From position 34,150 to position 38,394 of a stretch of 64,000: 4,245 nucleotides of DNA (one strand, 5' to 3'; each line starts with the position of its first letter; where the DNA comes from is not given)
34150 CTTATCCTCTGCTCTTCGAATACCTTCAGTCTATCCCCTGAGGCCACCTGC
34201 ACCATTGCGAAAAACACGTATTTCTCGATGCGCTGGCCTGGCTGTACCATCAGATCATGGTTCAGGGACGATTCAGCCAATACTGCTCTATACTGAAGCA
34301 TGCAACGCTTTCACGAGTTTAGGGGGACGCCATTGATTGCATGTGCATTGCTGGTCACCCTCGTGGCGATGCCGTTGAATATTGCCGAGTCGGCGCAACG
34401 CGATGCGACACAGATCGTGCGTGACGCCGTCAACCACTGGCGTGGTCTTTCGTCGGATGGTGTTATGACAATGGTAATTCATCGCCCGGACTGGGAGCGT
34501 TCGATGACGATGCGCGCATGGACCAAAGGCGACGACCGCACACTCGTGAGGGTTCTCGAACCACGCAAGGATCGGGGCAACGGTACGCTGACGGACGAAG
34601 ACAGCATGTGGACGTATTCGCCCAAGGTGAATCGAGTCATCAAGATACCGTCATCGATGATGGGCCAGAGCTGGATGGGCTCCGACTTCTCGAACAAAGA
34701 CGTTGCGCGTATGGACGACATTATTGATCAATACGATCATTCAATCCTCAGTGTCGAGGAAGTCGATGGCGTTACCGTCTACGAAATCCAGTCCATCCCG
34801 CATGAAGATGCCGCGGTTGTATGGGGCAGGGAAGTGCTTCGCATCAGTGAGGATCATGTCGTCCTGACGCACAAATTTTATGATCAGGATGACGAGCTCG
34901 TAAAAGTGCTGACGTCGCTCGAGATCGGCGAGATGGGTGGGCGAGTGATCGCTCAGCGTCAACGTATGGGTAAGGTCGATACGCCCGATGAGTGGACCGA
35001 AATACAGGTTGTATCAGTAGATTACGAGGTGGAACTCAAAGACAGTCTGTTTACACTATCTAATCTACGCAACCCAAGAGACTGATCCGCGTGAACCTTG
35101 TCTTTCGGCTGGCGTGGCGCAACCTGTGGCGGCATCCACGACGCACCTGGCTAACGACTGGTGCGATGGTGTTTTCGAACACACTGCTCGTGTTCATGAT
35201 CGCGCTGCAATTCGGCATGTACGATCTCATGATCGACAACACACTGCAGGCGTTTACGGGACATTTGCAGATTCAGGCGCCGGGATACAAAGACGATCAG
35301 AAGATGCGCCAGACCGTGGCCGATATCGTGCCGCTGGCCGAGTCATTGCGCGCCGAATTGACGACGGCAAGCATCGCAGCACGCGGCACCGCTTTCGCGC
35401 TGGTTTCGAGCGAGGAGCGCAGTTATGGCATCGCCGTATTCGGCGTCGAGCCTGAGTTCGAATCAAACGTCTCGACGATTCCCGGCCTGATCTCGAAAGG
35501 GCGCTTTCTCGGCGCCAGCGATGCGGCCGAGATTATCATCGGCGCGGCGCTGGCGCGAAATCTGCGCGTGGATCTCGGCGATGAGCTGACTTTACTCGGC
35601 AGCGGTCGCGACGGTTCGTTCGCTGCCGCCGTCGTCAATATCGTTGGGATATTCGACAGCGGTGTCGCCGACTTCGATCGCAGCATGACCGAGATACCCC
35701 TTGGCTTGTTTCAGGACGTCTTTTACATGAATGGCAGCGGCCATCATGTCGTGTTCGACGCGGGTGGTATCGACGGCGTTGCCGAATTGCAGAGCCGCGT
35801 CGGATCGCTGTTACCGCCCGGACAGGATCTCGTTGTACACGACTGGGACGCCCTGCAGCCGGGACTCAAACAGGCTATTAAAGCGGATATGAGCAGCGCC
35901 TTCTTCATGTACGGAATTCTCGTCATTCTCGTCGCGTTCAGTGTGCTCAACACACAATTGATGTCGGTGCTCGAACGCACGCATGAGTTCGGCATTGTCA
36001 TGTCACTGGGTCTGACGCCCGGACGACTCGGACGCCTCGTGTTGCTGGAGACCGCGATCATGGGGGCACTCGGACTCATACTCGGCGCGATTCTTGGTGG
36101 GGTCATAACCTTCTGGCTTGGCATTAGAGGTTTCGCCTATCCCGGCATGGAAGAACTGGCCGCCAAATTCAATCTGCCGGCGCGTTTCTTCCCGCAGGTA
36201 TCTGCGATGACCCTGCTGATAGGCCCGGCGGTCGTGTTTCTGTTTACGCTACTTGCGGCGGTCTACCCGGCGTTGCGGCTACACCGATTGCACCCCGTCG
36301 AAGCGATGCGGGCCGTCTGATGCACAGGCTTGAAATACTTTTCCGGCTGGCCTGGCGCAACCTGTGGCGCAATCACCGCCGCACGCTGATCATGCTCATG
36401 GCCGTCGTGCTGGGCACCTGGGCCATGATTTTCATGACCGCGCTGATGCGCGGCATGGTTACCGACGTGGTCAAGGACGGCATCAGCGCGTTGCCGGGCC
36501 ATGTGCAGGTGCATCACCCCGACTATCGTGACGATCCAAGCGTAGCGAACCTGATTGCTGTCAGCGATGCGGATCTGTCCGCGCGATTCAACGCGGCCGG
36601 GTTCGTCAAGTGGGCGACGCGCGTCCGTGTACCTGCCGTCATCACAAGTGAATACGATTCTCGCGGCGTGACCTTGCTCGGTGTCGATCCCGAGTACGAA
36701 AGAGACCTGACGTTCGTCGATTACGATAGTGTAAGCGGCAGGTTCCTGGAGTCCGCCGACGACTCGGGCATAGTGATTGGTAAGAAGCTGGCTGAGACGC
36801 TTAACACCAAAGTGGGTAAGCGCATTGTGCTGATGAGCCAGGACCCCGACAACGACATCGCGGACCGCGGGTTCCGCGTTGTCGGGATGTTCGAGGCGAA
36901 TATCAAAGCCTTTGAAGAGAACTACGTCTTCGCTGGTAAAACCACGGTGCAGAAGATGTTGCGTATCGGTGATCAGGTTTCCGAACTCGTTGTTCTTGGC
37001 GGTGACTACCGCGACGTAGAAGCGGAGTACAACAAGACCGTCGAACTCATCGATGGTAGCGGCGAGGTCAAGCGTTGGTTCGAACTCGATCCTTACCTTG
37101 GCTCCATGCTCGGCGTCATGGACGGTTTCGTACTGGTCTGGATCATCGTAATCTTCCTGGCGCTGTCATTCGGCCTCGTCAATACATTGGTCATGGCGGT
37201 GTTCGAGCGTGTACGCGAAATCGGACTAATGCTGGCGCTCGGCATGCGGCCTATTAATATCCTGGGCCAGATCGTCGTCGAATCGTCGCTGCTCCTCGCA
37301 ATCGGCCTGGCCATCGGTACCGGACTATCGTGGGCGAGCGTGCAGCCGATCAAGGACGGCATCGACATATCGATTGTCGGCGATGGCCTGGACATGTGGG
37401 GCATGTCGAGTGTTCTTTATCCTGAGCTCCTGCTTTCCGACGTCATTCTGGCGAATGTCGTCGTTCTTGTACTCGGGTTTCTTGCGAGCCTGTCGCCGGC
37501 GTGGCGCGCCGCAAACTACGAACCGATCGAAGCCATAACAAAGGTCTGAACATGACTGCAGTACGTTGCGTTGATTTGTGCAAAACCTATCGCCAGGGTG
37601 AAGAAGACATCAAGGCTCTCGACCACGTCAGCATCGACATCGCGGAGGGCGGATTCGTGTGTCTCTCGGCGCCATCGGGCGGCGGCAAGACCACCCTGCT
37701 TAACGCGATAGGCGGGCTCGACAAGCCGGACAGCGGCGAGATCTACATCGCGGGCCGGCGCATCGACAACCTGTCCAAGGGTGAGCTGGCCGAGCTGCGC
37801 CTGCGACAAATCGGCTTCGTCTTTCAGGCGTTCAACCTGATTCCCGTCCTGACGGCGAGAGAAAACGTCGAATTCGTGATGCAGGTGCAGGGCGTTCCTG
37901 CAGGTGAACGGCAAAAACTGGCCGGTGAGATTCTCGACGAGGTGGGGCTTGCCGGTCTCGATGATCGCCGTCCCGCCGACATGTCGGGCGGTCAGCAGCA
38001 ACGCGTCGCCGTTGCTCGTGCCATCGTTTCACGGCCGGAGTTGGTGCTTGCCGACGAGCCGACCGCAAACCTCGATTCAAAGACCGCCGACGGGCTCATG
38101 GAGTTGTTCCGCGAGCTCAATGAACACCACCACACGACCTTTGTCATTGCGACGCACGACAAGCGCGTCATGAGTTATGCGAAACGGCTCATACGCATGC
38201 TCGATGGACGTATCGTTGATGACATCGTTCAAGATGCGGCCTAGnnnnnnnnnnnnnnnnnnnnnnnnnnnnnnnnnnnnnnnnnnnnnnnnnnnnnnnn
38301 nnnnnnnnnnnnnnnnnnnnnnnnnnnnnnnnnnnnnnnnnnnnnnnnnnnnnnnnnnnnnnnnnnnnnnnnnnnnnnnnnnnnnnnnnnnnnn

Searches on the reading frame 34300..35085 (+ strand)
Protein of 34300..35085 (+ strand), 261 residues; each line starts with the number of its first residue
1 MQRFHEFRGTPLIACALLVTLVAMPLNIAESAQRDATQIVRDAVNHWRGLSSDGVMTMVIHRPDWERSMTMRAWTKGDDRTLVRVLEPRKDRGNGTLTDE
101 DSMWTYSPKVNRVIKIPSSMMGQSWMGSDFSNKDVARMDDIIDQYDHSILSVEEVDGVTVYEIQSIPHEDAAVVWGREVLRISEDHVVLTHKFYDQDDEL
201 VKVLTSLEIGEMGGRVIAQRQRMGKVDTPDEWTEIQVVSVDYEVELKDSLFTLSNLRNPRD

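Call 55: search_protein_families(library=pfam, proteins=[window:34300-35085:+], max_evalue=0.001)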
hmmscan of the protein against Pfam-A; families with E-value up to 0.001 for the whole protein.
window:34300-35085:+ (261 aa): 1 family
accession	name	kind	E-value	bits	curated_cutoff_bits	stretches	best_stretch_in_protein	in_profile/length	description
PF17131.11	LolA_like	-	5.7e-48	163.4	30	1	77-257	1-183/184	Outer membrane lipoprotein-sorting protein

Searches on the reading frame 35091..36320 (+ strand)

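Call 55: search_protein_families(library=pfam, proteins=[window:35091-36320:+], max_evalue=0.001)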
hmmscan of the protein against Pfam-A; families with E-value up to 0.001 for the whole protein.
window:35091-36320:+ (409 aa): 2 families
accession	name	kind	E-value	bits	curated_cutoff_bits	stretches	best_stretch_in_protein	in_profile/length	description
PF02687.27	FtsX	-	8.8e-14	52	25.5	1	272-401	2-119/120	FtsX-like permease C-terminal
PF12704.14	MacB_PCD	-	1.5e-09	38.9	27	1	19-211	1-180/207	MacB-like periplasmic core domain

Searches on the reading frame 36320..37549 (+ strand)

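Call 56: search_protein_families(library=pfam, proteins=[window:36320-37549:+], max_evalue=0.001)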
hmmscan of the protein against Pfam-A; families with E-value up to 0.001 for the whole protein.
window:36320-37549:+ (409 aa): 2 families
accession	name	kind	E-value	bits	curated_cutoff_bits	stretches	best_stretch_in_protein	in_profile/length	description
PF12704.14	MacB_PCD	-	1.2e-17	65.4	27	1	22-233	1-197/207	MacB-like periplasmic core domain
PF02687.27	FtsX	-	2.2e-15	57.2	25.5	1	275-402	4-120/120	FtsX-like permease C-terminal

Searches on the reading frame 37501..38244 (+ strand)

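Call 56: search_protein_families(library=pfam, proteins=[window:37501-38244:+], max_evalue=0.001)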
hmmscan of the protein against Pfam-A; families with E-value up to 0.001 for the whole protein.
window:37501-38244:+ (247 aa): 3 families
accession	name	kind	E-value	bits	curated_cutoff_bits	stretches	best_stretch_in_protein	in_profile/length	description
PF00005.33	ABC_tran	-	1.2e-30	107.3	25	1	40-189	1-137/137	ABC transporter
PF13304.12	AAA_21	-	6.9e-07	30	27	1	155-222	232-301/304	AAA domain, putative AbiEii toxin, Type IV TA system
PF02463.25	SMC_N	-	1.1e-05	25.5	40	1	160-234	136-212/220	RecF/RecN/SMC N terminal domain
